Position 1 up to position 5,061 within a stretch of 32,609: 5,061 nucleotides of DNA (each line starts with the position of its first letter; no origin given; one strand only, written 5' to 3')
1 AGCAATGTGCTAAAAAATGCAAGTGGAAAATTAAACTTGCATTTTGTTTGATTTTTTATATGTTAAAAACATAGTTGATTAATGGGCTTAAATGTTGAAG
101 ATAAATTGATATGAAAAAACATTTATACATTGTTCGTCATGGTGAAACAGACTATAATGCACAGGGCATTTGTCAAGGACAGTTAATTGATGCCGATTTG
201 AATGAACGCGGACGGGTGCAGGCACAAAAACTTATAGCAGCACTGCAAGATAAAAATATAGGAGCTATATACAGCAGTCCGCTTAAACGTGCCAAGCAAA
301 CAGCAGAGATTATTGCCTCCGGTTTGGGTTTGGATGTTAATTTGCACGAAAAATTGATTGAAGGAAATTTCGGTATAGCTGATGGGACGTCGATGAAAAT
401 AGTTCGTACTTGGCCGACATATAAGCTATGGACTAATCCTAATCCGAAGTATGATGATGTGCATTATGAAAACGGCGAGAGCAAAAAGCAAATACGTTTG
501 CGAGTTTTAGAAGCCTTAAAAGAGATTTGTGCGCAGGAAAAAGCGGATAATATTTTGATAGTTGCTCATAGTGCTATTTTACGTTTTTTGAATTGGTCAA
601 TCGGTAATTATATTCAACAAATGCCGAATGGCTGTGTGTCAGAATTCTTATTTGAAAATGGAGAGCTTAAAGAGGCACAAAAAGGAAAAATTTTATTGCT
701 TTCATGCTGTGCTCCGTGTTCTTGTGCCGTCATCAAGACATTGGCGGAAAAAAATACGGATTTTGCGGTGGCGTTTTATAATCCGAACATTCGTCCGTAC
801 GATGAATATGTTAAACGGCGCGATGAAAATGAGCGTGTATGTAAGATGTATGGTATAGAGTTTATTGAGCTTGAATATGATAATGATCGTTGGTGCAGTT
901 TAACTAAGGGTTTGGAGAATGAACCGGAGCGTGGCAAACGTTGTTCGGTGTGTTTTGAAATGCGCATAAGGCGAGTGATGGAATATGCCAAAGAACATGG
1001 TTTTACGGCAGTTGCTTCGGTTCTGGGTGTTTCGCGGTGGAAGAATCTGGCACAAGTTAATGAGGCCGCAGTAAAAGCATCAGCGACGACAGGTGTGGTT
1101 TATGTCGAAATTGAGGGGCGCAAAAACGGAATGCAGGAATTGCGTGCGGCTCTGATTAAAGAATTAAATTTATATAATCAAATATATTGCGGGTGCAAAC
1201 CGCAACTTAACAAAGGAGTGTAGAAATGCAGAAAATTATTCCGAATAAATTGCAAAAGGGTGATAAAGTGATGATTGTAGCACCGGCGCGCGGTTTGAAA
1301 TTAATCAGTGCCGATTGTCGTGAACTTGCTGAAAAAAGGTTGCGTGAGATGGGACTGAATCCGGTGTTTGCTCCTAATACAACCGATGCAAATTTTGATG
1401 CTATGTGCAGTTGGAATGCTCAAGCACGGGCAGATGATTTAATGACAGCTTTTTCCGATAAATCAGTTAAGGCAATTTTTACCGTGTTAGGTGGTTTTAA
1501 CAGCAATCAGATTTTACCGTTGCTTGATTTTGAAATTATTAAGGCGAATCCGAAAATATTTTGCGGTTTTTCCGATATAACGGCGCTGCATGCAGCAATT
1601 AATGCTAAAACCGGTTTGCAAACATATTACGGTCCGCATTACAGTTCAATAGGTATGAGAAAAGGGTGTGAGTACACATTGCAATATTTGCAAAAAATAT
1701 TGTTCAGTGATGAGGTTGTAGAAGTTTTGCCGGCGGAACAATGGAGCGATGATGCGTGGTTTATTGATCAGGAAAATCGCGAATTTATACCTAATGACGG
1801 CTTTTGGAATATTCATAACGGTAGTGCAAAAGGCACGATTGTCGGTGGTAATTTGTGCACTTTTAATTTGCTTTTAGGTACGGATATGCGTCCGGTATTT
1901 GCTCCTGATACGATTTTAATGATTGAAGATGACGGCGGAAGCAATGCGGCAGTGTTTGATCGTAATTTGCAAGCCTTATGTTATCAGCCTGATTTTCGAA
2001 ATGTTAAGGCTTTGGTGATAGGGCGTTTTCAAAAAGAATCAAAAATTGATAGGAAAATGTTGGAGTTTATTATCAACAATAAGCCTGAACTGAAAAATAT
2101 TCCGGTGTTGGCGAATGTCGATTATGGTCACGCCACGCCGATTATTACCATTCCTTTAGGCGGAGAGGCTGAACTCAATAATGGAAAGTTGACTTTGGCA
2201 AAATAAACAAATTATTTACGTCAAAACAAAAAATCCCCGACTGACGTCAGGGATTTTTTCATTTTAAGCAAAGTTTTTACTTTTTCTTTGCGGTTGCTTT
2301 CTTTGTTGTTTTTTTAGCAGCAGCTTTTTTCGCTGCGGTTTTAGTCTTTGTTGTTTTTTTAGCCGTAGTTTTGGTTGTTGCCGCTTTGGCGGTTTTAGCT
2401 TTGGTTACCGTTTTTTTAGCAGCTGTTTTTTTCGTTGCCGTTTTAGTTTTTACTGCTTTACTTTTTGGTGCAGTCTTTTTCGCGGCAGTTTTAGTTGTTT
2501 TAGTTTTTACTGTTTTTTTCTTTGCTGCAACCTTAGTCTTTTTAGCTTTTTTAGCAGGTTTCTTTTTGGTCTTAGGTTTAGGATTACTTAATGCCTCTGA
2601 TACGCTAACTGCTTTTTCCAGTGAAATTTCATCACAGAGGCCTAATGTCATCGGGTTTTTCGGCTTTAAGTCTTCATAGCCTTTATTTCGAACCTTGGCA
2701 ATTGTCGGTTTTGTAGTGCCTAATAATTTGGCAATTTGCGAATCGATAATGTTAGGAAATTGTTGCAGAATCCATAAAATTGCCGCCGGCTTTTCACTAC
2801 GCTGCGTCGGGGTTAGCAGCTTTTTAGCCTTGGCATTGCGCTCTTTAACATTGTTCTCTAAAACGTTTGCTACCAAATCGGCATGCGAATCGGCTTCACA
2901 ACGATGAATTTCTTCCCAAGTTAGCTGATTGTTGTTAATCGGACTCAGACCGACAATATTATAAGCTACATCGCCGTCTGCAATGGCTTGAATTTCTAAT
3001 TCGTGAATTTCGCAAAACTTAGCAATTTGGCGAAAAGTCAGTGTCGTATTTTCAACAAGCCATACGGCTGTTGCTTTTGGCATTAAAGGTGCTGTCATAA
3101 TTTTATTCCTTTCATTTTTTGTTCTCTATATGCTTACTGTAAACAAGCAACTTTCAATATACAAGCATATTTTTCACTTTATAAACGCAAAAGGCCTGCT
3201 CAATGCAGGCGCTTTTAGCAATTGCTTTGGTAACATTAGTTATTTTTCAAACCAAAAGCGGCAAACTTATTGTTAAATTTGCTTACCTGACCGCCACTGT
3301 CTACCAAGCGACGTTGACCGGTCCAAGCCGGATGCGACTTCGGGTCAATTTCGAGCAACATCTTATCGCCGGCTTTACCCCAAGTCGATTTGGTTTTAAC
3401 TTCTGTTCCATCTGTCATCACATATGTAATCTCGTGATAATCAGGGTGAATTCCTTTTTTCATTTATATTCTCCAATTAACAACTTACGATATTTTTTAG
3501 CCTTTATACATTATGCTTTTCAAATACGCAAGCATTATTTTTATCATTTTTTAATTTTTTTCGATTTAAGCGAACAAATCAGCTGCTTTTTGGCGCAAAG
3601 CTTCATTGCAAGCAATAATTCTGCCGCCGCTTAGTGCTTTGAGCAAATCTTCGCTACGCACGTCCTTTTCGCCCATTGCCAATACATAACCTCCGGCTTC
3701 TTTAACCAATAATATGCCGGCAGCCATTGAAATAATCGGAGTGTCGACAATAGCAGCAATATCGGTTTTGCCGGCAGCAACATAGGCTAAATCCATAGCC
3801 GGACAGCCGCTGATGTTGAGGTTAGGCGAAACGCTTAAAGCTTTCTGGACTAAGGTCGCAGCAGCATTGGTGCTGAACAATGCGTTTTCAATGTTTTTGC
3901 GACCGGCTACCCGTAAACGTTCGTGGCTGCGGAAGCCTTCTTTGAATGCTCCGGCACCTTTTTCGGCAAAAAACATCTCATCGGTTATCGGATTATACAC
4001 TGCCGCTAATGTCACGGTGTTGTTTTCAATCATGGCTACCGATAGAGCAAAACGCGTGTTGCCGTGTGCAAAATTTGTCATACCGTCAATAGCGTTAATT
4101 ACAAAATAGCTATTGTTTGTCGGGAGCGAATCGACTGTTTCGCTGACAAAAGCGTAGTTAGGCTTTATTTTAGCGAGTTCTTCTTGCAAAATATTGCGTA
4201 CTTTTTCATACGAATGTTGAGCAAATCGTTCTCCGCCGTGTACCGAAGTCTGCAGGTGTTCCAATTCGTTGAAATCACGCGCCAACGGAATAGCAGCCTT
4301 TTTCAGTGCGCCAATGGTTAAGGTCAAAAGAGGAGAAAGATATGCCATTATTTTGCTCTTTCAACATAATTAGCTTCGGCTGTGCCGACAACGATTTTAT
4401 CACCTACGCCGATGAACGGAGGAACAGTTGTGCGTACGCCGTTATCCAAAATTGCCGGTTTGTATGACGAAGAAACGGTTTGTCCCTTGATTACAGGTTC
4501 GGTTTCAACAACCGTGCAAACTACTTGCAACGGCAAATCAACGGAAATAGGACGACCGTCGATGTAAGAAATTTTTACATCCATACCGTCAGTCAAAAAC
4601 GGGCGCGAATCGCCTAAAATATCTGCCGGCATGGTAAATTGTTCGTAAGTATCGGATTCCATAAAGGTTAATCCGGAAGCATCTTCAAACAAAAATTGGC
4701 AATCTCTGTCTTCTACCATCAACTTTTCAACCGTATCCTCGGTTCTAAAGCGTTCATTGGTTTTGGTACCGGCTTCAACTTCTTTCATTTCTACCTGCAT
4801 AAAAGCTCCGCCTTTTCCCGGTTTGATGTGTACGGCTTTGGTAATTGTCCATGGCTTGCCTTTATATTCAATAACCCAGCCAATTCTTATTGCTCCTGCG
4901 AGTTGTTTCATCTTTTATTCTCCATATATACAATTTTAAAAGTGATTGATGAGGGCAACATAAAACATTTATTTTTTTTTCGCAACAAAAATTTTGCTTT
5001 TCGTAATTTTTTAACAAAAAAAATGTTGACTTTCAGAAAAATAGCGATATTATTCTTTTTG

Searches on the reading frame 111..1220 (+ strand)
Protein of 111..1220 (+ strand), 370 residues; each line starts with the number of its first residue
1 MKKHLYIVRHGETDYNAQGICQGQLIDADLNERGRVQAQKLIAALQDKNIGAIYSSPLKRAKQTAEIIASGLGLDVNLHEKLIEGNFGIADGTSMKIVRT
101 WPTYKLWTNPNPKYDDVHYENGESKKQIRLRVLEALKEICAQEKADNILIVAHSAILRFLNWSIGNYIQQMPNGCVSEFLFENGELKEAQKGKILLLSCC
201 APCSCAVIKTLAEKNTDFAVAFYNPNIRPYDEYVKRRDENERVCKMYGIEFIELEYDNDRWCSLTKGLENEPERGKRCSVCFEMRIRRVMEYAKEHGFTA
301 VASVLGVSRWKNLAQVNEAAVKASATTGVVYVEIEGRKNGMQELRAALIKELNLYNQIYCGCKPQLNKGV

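Call 89: search_protein_families(library=pfam, proteins=[window:111-1220:+], max_evalue=0.00001)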
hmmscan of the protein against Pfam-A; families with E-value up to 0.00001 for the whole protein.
window:111-1220:+ (370 aa): 2 families
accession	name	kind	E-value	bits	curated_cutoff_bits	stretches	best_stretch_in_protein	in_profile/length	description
PF02677.20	QueH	-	2e-53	181.5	23.5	1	194-363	1-170/175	Epoxyqueuosine reductase QueH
PF00300.27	His_Phos_1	-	3.6e-44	151.2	21.7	1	5-185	1-185/194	Histidine phosphatase superfamily (branch 1)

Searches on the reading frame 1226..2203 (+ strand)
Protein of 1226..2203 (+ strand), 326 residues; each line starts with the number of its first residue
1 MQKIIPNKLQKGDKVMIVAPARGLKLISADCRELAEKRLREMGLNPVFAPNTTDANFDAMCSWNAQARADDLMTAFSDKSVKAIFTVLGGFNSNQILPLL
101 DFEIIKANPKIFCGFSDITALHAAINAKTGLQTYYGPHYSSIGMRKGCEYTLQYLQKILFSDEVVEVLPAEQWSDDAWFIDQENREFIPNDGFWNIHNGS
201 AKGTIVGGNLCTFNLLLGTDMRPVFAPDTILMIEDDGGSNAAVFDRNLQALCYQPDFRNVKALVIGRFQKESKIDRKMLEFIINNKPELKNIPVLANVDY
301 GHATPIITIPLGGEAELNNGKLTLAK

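Call 89: search_protein_families(library=pfam, proteins=[window:1226-2203:+], max_evalue=0.00001)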
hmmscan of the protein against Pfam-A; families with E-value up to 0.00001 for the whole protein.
window:1226-2203:+ (326 aa): 2 families
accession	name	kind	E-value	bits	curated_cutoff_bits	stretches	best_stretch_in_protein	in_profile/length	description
PF02016.21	Peptidase_S66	-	1.8e-35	122.2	25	1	15-136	1-121/121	LD-carboxypeptidase N-terminal domain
PF17676.7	Peptidase_S66C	-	6.4e-25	88.5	23.7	1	202-317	1-120/120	LD-carboxypeptidase C-terminal domain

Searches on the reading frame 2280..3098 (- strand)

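Call 5: search_protein_families(library=pfam, proteins=[window:2280-3098:-], max_evalue=1)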
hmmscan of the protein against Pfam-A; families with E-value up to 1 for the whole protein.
window:2280-3098:- (273 aa): 3 families
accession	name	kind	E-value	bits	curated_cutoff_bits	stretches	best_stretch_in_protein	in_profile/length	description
PF06242.16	TrcR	-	8.2e-42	143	22.2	1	34-166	1-136/139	Transcriptional cell cycle regulator TrcR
PF01047.28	MarR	-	0.011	16.1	24.6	1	106-136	7-37/59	MarR family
PF13384.12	HTH_23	-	0.031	14.5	24.6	0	118-138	19-39/50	Homeodomain-like domain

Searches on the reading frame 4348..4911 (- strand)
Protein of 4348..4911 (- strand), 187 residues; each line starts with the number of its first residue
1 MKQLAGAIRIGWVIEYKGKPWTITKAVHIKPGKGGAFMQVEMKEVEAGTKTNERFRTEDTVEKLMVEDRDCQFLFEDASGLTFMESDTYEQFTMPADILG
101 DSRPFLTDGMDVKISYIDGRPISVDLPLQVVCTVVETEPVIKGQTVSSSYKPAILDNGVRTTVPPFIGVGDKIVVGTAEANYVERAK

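Call 5: search_protein_families(library=pfam, proteins=[window:4351-4911:-], max_evalue=1)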
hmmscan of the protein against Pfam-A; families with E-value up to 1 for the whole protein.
window:4351-4911:- (187 aa): 3 families
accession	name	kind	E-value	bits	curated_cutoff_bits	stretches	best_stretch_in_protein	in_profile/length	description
PF09285.17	Elong-fact-P_C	-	7.4e-22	77.2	25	1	130-185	1-56/56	Elongation factor P, C-terminal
PF08207.18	EFP_N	-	6.3e-21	74.6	23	1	5-61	2-58/58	Elongation factor P (EF-P) KOW-like domain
PF01132.26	EFP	-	5.5e-18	65.1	27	1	69-122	1-54/54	Elongation factor P (EF-P) OB domain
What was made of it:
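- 4348..4911 (-): Flanking gene efp (divergently oriented). Pfam EFP_N, EFP and Elong-fact-P_C (call 5).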

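Call 12: find_related_loci(query=window:4351-4911:-, collection=genome_contigs, flank=6000)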
Query window:4351-4911:- (187 aa) in genome_contigs; peptide patterns used: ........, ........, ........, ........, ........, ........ (x = any residue, [..] = any of these).
418 stretches matched a pattern; 359 encode a relative of the query (tblastn E <= 1e-3); the best 80 are kept; 80 distinct loci.
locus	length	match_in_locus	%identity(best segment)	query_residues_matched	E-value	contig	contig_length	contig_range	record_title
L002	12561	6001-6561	98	1-187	1e-123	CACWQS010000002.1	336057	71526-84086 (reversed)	MAG: uncultured proteobacterium isolate RUG10838 genome assembly, contig: RUG10838_asm_2, whole genome shotgun sequence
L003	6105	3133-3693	99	1-187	7e-124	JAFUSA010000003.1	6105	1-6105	MAG: Alphaproteobacteria bacterium isolate RGIG4773 Roe_deer_Reticulum-2__c372, whole genome shotgun sequence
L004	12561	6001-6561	98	1-187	1e-123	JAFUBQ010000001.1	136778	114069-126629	MAG: Alphaproteobacteria bacterium isolate RGIG4347 Roe_deer_Jejunum-1__c68, whole genome shotgun sequence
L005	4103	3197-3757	98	1-187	2e-125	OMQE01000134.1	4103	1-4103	uncultured Rhodospirillaceae bacterium isolate RUG769 genome assembly, contig: k87_31996364, whole genome shotgun sequen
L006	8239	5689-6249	97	1-187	2e-122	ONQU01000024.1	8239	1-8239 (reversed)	uncultured Rhodospirillaceae bacterium isolate RUG560 genome assembly, contig: k87_7059528, whole genome shotgun sequenc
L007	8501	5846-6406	95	1-187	9e-121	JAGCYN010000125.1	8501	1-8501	MAG: Alphaproteobacteria bacterium isolate RGIG10239 Yak_Rumen-5__c2062467, whole genome shotgun sequence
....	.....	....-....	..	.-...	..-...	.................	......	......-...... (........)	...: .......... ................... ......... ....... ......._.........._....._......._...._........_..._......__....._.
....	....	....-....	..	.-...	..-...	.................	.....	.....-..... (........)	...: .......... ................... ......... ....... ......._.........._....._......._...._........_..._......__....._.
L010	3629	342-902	95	1-187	7e-123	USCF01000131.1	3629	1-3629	uncultured Alphaproteobacteria bacterium isolate UMGS1578 genome assembly, contig: NODE_11784_length_3629_cov_5.828266,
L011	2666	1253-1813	95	1-187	2e-125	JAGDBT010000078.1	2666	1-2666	MAG: Alphaproteobacteria bacterium isolate RGIG10323 Yak_Rumen.Co__c3070622, whole genome shotgun sequence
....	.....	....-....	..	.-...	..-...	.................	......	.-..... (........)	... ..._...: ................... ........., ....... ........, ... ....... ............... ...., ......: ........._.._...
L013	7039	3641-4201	95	1-187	2e-120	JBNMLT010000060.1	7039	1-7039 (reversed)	MAG: Alphaproteobacteria bacterium isolate CM_BacRUG1152.10 k141_510610_length_7039_cov_9.9648, whole genome shotgun seq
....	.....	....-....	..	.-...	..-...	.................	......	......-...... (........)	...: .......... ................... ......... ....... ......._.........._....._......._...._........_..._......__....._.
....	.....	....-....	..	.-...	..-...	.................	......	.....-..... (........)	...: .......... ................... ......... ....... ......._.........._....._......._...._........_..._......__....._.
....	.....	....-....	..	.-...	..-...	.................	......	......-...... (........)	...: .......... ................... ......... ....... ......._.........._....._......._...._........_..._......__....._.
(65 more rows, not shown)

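Call 49: find_encoding_contigs(protein=window:4348-4911:-, flank=6000, max_places=10)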
Protein window:4348-4911:- (187 aa): 9 contigs read that carry it; 9 places shown.
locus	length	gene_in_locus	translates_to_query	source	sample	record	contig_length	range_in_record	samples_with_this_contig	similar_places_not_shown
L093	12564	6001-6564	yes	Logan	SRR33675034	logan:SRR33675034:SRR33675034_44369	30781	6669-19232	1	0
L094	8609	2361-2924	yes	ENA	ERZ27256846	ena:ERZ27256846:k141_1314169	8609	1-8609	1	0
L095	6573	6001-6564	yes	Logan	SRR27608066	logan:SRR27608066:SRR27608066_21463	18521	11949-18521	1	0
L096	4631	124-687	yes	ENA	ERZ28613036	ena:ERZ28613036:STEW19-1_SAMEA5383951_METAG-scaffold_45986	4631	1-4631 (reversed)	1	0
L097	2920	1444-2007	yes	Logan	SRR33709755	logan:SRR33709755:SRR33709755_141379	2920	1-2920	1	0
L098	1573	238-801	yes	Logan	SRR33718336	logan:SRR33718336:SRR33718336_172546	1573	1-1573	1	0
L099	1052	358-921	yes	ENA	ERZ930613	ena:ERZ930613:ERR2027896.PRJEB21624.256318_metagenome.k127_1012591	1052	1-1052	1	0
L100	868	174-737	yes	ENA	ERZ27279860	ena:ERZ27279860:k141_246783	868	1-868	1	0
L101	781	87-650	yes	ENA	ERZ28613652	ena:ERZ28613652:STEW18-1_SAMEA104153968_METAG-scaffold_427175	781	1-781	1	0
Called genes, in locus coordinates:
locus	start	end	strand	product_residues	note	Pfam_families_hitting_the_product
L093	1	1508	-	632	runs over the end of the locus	PF00753:Lactamase_B (weak), PF23023:Anti-Pycsar_Apyc1 (weak), PF12706:Lactamase_B_2 (weak)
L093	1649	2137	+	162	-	PF03073:TspO_MBR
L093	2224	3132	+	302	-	PF01545:Cation_efflux, PF16916:ZT_dimer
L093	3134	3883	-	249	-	PF02390:Methyltransf_4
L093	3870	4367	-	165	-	PF01381:HTH_3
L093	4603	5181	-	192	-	-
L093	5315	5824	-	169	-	-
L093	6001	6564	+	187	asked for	PF08207:EFP_N, PF01132:EFP, PF09285:Elong-fact-P_C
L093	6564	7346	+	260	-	PF00459:Inositol_P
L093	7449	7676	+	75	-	PF01197:Ribosomal_L31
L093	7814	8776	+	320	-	PF06242:TrcR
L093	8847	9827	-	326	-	PF02016:Peptidase_S66, PF17676:Peptidase_S66C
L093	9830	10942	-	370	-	PF00300:His_Phos_1, PF02677:QueH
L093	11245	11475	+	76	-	PF13560:HTH_31 (weak), PF13413:HTH_25 (weak)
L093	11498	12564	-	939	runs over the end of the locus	PF00005:ABC_tran (faint), PF02463:SMC_N (faint), PF13175:AAA_15 (faint), PF13191:AAA_16 (faint), PF13304:AAA_21 (faint), PF13555:AAA_29 (faint), PF17760:UvrA_inter, PF17755:UvrA_DNA-bind, +1 more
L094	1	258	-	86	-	?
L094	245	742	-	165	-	PF01381:HTH_3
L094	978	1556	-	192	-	-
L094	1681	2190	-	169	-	-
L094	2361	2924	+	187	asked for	PF08207:EFP_N, PF01132:EFP, PF09285:Elong-fact-P_C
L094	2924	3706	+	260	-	PF00459:Inositol_P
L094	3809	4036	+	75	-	PF01197:Ribosomal_L31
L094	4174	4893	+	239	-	PF06242:TrcR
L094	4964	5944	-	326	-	PF02016:Peptidase_S66, PF17676:Peptidase_S66C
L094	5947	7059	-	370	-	PF00300:His_Phos_1, PF02677:QueH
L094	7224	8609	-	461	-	?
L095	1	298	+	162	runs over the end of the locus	PF03073:TspO_MBR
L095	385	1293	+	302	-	PF01545:Cation_efflux, PF16916:ZT_dimer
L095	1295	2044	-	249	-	PF02390:Methyltransf_4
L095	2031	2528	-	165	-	PF01381:HTH_3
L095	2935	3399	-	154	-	-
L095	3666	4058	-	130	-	-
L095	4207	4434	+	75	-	-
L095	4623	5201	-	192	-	-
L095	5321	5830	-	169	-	-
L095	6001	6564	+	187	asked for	PF08207:EFP_N, PF01132:EFP, PF09285:Elong-fact-P_C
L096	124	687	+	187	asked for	PF08207:EFP_N, PF01132:EFP, PF09285:Elong-fact-P_C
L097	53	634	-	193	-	-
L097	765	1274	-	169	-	-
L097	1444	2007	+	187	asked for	PF08207:EFP_N, PF01132:EFP, PF09285:Elong-fact-P_C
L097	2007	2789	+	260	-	PF00459:Inositol_P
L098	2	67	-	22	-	?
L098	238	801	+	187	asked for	PF08207:EFP_N, PF01132:EFP, PF09285:Elong-fact-P_C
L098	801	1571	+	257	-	?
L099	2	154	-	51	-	?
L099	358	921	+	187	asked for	PF08207:EFP_N, PF01132:EFP, PF09285:Elong-fact-P_C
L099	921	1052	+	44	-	?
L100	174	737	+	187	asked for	PF08207:EFP_N, PF01132:EFP, PF09285:Elong-fact-P_C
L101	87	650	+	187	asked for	PF08207:EFP_N, PF01132:EFP, PF09285:Elong-fact-P_C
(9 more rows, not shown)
